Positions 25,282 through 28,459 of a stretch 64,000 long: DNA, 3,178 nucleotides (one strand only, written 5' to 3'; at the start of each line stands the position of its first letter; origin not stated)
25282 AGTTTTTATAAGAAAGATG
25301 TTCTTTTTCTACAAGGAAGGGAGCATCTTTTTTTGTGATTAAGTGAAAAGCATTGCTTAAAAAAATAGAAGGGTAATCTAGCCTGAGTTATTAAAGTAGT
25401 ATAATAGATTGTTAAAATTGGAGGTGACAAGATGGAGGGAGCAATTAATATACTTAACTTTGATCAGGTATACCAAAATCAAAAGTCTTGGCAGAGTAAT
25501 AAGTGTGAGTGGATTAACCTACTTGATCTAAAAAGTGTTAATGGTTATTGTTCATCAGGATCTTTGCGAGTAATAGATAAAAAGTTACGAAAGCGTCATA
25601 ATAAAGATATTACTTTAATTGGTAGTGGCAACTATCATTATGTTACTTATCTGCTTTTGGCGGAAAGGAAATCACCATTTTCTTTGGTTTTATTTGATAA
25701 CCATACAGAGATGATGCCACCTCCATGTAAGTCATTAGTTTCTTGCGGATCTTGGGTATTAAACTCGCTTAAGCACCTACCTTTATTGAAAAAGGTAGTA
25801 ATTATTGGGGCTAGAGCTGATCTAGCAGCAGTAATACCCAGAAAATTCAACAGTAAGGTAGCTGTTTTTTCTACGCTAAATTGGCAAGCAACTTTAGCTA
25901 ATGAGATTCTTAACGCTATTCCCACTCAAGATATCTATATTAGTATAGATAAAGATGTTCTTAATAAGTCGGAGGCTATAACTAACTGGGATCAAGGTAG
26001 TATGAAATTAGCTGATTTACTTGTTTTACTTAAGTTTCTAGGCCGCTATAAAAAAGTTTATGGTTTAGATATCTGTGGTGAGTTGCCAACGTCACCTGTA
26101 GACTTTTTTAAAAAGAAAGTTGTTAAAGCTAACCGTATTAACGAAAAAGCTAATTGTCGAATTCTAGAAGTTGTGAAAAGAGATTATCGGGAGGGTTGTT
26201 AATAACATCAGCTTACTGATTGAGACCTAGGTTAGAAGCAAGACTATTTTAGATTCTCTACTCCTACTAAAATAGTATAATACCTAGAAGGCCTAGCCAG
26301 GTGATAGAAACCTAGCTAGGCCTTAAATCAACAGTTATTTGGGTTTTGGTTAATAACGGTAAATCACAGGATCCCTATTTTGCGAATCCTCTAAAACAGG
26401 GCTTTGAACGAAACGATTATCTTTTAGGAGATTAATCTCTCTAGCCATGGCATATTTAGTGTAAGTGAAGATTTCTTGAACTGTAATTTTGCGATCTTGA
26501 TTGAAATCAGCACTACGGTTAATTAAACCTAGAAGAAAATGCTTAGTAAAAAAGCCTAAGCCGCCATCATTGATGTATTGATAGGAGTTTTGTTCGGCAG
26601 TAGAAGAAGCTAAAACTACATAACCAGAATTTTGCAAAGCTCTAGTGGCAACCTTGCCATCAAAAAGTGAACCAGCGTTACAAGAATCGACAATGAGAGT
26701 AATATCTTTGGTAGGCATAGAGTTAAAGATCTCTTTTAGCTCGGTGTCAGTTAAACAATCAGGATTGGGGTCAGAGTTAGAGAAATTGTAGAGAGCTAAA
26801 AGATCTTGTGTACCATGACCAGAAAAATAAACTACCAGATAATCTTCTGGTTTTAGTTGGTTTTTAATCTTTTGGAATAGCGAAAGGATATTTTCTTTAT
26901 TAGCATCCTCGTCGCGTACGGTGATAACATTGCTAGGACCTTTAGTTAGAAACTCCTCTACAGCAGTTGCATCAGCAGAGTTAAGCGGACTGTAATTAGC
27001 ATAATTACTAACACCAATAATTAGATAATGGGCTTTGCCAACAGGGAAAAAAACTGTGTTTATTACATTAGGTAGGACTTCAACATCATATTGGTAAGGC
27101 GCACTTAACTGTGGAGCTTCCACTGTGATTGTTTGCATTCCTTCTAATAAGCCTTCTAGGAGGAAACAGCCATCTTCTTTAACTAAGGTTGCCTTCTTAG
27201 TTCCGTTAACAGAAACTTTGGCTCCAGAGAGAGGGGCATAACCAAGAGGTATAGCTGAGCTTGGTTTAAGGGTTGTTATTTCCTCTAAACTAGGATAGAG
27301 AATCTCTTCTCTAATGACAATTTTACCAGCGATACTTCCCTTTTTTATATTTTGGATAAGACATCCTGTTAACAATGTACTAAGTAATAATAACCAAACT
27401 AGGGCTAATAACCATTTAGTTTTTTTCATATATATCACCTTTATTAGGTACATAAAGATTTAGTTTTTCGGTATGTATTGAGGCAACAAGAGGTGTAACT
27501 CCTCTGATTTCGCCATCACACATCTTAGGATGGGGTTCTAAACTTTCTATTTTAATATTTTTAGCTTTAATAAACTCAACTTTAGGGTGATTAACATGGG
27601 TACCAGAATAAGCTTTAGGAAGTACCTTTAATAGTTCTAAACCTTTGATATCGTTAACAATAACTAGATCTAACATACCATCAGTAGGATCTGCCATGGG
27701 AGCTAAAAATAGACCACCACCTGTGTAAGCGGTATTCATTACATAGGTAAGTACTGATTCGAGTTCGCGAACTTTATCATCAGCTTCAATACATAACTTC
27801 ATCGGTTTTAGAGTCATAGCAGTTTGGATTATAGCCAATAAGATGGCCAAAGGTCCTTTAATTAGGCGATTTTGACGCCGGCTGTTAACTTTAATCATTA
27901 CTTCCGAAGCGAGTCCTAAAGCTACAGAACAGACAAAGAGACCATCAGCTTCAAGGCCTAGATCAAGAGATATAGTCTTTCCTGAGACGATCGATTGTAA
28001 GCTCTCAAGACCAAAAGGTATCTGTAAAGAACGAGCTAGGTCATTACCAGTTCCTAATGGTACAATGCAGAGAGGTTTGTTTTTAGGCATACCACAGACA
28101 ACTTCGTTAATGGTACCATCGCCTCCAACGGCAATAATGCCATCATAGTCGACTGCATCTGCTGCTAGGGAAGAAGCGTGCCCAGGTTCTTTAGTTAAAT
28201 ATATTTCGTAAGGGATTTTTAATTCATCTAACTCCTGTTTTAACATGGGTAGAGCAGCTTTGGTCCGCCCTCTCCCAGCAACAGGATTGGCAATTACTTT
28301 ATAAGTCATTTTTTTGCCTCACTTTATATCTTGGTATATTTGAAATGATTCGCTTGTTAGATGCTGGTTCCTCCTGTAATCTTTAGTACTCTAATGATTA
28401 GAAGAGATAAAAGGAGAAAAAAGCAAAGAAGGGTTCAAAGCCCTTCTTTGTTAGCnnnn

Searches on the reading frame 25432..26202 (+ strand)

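Call 78: search_protein_families(library=pfam, proteins=[window:25432-26202:+], max_evalue=0.01)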
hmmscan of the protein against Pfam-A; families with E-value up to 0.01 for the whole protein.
window:25432-26202:+ (256 aa): 1 family
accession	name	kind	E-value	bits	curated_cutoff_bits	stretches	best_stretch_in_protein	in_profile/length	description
PF00491.26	Arginase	-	3.1e-09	37.1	22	1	18-215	41-253/280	Arginase family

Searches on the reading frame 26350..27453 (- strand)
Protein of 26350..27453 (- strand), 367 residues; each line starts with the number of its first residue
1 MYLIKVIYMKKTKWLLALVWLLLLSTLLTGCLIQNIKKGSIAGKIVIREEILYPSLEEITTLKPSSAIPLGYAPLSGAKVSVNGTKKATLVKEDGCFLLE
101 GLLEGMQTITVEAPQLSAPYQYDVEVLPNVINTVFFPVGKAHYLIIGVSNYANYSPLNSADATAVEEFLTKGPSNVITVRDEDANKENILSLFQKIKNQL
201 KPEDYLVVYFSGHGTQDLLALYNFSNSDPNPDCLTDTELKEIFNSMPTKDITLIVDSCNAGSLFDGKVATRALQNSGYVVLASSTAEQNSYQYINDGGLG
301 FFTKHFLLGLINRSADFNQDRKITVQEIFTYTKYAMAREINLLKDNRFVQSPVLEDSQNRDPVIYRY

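Call 3: search_protein_families(library=pfam, proteins=[window:26350-27453:-], max_evalue=0.1)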
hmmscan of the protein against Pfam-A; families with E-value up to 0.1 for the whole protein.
window:26350-27453:- (367 aa): 8 families
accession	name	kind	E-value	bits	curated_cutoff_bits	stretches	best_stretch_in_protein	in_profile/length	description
PF00656.27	Peptidase_C14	-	6e-18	65.8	21.4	1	144-361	5-230/233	Caspase domain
PF01650.23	Peptidase_C13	-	9.2e-10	38.9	22.8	1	201-336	106-234/258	Peptidase C13 family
PF13620.12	CarboxypepD_reg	-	2.4e-05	25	32.3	1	73-131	12-74/82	Carboxypeptidase regulatory-like domain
PF01364.23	Peptidase_C25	-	0.00014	21.7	23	1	182-338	213-347/374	Peptidase family C25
PF13715.12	CarbopepD_reg_2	-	0.00055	20.4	32.2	1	73-112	12-51/88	CarboxypepD_reg-like domain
PF14538.11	Raptor_N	-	0.00074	19.8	27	1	183-265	69-149/151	Raptor N-terminal CASPase like domain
PF12770.12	CHAT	-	0.017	15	24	1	144-229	82-156/289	CHAT domain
PF09430.16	EMC7_beta-sandw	-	0.049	14.3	26.6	0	76-127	8-60/122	ER membrane protein complex subunit 7, beta-sandwich domain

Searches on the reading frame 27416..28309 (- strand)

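Call 3: search_protein_families(library=pfam, proteins=[window:27416-28309:-], max_evalue=0.1)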
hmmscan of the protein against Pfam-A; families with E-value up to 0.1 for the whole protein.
window:27416-28309:- (297 aa): 3 families
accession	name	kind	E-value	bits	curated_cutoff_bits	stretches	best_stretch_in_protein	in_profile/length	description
PF19279.4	YegS_C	-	1e-33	116.8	27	1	128-285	2-156/158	YegS C-terminal NAD kinase beta sandwich-like domain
PF00781.29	DAGK_cat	-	1.4e-28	99.4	23.6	1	4-118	3-123/125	Diacylglycerol kinase catalytic domain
PF01513.26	NAD_kinase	-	0.029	15.1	25.5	1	52-87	70-106/130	ATP-NAD kinase N-terminal domain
